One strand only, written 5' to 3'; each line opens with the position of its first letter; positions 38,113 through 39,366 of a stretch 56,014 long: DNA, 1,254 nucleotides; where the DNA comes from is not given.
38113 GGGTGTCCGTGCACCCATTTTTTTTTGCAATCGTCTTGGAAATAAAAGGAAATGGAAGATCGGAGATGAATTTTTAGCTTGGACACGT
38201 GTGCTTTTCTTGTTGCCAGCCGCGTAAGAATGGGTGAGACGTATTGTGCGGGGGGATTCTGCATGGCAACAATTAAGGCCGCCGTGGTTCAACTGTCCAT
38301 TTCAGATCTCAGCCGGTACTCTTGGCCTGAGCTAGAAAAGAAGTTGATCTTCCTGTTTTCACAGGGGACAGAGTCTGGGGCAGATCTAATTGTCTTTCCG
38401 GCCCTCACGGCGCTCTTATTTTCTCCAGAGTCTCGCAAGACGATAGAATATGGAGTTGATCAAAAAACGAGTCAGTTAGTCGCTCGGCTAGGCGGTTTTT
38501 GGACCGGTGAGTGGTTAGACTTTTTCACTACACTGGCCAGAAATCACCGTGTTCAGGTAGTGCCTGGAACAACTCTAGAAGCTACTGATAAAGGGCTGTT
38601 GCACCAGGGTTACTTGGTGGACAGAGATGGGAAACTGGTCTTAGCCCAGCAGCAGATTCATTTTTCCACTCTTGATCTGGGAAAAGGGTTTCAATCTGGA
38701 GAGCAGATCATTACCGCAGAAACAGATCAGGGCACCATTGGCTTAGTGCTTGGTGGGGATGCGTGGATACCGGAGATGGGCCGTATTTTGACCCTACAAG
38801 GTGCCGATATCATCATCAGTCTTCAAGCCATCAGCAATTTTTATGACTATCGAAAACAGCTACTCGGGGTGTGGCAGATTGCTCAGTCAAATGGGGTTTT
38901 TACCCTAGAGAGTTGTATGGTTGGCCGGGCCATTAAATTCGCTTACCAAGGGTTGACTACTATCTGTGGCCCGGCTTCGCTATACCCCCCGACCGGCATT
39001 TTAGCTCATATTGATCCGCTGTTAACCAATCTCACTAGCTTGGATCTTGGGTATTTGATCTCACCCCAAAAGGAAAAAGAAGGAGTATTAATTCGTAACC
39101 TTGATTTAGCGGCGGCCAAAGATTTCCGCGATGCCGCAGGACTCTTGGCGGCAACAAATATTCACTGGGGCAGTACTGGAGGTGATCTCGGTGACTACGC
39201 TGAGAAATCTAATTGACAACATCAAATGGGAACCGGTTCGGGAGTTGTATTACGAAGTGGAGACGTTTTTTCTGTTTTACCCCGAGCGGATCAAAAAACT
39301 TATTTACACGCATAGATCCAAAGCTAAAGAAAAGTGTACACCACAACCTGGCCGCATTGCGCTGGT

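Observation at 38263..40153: Two overlapping nitrilase-fold paralogues that have both lost the catalytic triad, at the head of a compact cluster of unknown function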

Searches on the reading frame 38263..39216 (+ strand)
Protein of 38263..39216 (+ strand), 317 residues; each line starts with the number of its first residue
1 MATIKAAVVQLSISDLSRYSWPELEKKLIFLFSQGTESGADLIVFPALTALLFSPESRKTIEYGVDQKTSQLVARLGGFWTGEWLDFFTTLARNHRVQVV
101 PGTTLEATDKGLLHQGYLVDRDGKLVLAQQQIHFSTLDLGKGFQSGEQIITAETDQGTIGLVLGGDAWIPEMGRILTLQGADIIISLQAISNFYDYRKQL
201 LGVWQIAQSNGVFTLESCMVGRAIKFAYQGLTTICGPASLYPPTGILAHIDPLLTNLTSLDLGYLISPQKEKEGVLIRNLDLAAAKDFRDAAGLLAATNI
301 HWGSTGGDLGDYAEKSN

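Call 3: search_protein_families(library=pfam, proteins=[window:38263-39216:+], max_evalue=1)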
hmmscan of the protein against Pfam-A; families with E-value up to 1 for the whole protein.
window:38263-39216:+ (317 aa): 1 family
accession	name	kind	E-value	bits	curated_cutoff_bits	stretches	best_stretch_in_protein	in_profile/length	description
PF00795.27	CN_hydrolase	-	1.3e-15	57.9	23.2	1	5-248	1-231/256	Carbon-nitrogen hydrolase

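Call 4: search_protein_families(library=ncbifam, proteins=[window:38263-39216:+], max_evalue=1)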
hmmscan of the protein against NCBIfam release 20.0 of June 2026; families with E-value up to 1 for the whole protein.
window:38263-39216:+ (317 aa): 7 families
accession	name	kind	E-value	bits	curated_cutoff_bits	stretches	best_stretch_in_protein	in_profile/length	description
TIGR03381.1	agmatine_aguB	equivalog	2.5e-07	30.3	410.25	1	31-192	24-178/279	N-carbamoylputrescine amidase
NF040852.1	nitrile_Arch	equivalog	3.9e-06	26.2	500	1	31-238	25-216/262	nitrilase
NF033621.1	de_GSH_amidase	exception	0.00045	19.6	355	1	20-185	12-167/260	deaminated glutathione amidase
NF010588.0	PRK13981.1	equivalog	0.0014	17.1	479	1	92-190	77-176/546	NAD+ synthase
NF009803.0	PRK13287.1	equivalog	0.002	17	406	1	115-235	116-235/333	formamidase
NF043013.1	DeGluthAmidYersProt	equivalog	0.035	13.2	500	1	141-187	134-180/278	deaminated glutathione amidase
NF009802.0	PRK13286.1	equivalog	0.051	12.5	427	1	82-236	81-237/345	aliphatic amidase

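Call 5: search_solved_structures(query=window:38263-39216:+, max_evalue=1, show_alignments=3)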
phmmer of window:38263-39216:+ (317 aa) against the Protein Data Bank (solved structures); distinct sequences matched with E-value up to 1: 17.
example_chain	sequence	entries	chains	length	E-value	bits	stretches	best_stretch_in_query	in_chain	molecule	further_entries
6mg6_A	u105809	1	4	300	2.4e-07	33.8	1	83-206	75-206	Carbon-nitrogen hydrolase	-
7ovg_A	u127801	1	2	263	0.0021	20.8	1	30-237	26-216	CN hydrolase domain-containing protein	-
6ypa_A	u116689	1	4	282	0.0025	20.6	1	30-237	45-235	CN hydrolase domain-containing protein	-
3ivz_A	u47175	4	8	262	0.0025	20.5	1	30-237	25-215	Nitrilase | Beta ureidopropionase (Beta-alanine synthase)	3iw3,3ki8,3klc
1j31_A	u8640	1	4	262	0.0054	19.5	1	30-237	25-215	Hypothetical protein PH0642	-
1f89_A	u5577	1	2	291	0.0058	19.4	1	85-192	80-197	32.5 KDA PROTEIN YLR351C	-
5h8k_A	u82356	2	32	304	0.015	18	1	151-192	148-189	N-carbamoylputrescine amidohydrolase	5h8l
5h8i_A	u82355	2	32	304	0.039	16.7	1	151-192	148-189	N-carbamoylputrescine amidohydrolase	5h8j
6lcg_A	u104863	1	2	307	0.12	15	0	20-56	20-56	N-carbamoyl-D-amino-acid hydrolase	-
6le2_A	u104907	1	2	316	0.16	14.6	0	20-56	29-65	N-carbamoyl-D-amino-acid hydrolase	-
6led_A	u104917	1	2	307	0.17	14.5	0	20-56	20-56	N-carbamoyl-D-amino-acid hydrolase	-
8hpc_A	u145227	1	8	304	0.18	14.5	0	27-185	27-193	N-carbamoyl-D-amino acid hydrolase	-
1uf4_A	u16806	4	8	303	0.18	14.4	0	27-185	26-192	N-carbamyl-D-amino acid amidohydrolase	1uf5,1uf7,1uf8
2uxy_A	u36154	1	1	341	0.2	14.3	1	110-234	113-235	ALIPHATIC AMIDASE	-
8i99_A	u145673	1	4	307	0.31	13.7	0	20-56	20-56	N-carbamoyl-D-amino-acid hydrolase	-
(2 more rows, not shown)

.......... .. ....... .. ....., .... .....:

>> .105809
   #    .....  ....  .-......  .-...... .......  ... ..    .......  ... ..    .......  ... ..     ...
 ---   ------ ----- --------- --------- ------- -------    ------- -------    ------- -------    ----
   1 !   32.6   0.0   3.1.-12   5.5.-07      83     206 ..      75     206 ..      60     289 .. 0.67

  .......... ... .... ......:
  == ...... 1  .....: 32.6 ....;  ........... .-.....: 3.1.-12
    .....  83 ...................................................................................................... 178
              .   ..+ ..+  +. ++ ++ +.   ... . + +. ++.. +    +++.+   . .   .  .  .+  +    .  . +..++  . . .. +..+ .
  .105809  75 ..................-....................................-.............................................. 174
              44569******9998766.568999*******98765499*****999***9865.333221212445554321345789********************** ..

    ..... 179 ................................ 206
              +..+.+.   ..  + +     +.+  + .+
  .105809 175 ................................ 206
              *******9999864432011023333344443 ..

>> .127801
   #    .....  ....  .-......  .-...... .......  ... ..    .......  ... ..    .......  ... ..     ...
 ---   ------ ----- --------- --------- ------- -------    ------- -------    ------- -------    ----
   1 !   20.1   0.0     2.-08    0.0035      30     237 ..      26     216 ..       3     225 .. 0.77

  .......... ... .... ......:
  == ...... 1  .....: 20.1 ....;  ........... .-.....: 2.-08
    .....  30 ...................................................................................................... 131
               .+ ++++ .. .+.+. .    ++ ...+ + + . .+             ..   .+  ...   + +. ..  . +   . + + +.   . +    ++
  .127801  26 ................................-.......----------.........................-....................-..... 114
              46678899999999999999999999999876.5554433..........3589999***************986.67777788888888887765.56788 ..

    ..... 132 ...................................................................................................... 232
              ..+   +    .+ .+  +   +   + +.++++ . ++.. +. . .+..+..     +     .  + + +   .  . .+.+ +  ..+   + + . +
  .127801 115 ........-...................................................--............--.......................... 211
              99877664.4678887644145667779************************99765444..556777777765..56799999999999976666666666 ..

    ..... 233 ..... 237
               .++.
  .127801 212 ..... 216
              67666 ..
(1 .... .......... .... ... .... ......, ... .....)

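Call 10: find_homologous_proteins(query=window:38263-39216:+)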
Query window:38263-39216:+ (317 aa): 6 proteins with E <= 0.001 among 8000 candidates.
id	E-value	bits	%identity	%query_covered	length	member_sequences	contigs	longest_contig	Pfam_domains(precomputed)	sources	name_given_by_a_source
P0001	2.8e-206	702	100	100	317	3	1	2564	PF00795.28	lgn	-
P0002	6.1e-177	606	85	100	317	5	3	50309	PF00795.28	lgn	-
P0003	5.1e-119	415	66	89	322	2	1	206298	PF00795.28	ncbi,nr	ncbi:MAG: carbon-nitrogen hydrolase family protein [Firmicutes bacterium]|nr:carbon-nitrogen hydrola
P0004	2.1e-114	400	65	90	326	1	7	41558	PF00795.28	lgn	-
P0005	1.7e-111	391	63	89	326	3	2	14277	PF00795.28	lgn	-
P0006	2.3e-110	387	63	89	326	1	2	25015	PF00795.28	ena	-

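Call 12: find_encoding_contigs(protein=P0003, flank=8000, max_places=3)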
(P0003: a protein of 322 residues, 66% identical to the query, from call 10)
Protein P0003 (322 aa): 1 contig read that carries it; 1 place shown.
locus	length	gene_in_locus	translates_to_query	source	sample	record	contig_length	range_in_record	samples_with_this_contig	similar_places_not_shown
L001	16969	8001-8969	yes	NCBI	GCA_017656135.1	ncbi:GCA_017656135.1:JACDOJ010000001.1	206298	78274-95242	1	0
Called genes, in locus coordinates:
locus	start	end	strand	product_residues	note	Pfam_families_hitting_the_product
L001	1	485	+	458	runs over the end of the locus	PF12229:PG_binding_4, PF04294:VanW, PF07501:G5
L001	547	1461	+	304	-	PF01063:Aminotran_4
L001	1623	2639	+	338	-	PF01731:Arylesterase (faint), PF25021:TEN_NHL (faint), PF03022:MRJP (faint), PF06739:SBBP (faint), PF08450:SGL, PF17170:DUF5128, PF01436:NHL (weak)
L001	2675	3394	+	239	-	PF14522:Cytochrome_C7 (faint), PF09699:Paired_CXXCH_1 (faint)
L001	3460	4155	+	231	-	PF14522:Cytochrome_C7 (faint), PF09699:Paired_CXXCH_1 (weak), PF14537:Cytochrom_c3_2 (faint), PF09699:Paired_CXXCH_1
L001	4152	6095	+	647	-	-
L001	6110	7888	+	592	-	PF14522:Cytochrome_C7 (faint), PF09699:Paired_CXXCH_1 (faint)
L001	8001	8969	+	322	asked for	PF00795:CN_hydrolase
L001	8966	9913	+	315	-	PF00795:CN_hydrolase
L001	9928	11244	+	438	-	-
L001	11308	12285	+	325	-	PF01869:BcrAD_BadFG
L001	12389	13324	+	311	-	PF13793:Pribosyltran_N, PF00156:Pribosyltran, PF14572:Pribosyl_synth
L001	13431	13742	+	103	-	-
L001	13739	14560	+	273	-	PF02811:PHP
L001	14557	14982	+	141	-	PF04024:PspC, PF18917:LiaI-LiaF-like_TM1 (weak), PF22570:LiaF-TM (weak)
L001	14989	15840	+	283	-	PF18917:LiaI-LiaF-like_TM1 (weak)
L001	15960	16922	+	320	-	PF02608:Bmp, PF13407:Peripla_BP_4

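Call 15: find_related_loci(query=A1, collection=genome_contigs, flank=8000)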
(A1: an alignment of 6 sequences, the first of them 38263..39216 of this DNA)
Query A1 (317 aa) in genome_contigs; peptide patterns used: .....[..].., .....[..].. (x = any residue, [..] = any of these).
83 stretches matched a pattern; 3 encode a relative of the query (tblastn E <= 1e-3); 3 distinct loci.
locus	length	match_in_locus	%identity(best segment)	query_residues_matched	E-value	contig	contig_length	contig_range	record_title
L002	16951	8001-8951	85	1-317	0e+0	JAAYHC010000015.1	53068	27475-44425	MAG: Bacillota bacterium isolate AS09scLD_310 32679_AS09, whole genome shotgun sequence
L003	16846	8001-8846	66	1-282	2e-127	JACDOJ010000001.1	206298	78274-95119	MAG: Bacillota bacterium isolate GB_MAG18_067 c_000000000047, whole genome shotgun sequence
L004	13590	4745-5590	64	1-282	1e-118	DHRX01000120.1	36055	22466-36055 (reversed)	MAG TPA_asm: Firmicutes bacterium UBA5301 UBA5301_contig_18877, whole genome shotgun sequence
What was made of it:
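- Tried and rejected: The GTDB species scan gave 3 loci (call 15).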

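Call 29: find_encoding_contigs(protein=P0004, flank=8000, max_places=2)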
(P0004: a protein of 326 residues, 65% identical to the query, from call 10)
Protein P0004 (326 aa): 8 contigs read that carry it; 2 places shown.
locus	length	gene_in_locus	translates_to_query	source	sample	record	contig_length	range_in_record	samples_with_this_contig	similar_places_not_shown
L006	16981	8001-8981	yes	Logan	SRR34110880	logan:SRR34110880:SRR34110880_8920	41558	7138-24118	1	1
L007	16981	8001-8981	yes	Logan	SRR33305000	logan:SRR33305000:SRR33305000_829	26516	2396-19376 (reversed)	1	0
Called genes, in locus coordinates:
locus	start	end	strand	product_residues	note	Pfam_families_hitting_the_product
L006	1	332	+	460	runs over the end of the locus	PF12229:PG_binding_4, PF04294:VanW, PF07501:G5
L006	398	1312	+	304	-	PF01063:Aminotran_4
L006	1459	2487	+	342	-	PF03022:MRJP (faint), PF08450:SGL (faint), PF01731:Arylesterase (faint), PF06739:SBBP (faint), PF17170:DUF5128 (faint), PF25021:TEN_NHL (faint), PF01436:NHL (weak)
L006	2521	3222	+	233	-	PF14522:Cytochrome_C7 (faint), PF14537:Cytochrom_c3_2 (faint), PF09699:Paired_CXXCH_1 (weak)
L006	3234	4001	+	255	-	PF09699:Paired_CXXCH_1, PF14522:Cytochrome_C7 (faint), PF14537:Cytochrom_c3_2 (faint), PF09699:Paired_CXXCH_1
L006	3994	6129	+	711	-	-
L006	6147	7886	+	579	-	PF14522:Cytochrome_C7 (faint), PF14537:Cytochrom_c3_2 (faint), PF09699:Paired_CXXCH_1 (faint)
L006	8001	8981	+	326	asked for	PF00795:CN_hydrolase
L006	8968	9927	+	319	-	PF00795:CN_hydrolase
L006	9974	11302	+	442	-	-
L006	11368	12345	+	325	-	PF01869:BcrAD_BadFG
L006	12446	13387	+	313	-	PF13793:Pribosyltran_N, PF00156:Pribosyltran, PF14572:Pribosyl_synth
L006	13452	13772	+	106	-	-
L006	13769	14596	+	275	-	PF02811:PHP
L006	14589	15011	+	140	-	PF04024:PspC, PF18917:LiaI-LiaF-like_TM1, PF22570:LiaF-TM (weak)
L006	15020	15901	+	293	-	PF18917:LiaI-LiaF-like_TM1 (weak), PF22570:LiaF-TM (weak)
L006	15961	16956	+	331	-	PF02608:Bmp, PF13407:Peripla_BP_4 (weak)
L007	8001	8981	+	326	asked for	PF00795:CN_hydrolase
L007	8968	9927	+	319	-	PF00795:CN_hydrolase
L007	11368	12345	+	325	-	PF01869:BcrAD_BadFG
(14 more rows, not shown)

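Call 55: search_protein_families(library=padloc, proteins=[window:38263-39216:+], max_evalue=0.01)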
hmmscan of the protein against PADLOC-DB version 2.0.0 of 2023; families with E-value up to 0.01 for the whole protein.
window:38263-39216:+ (317 aa): 0 families
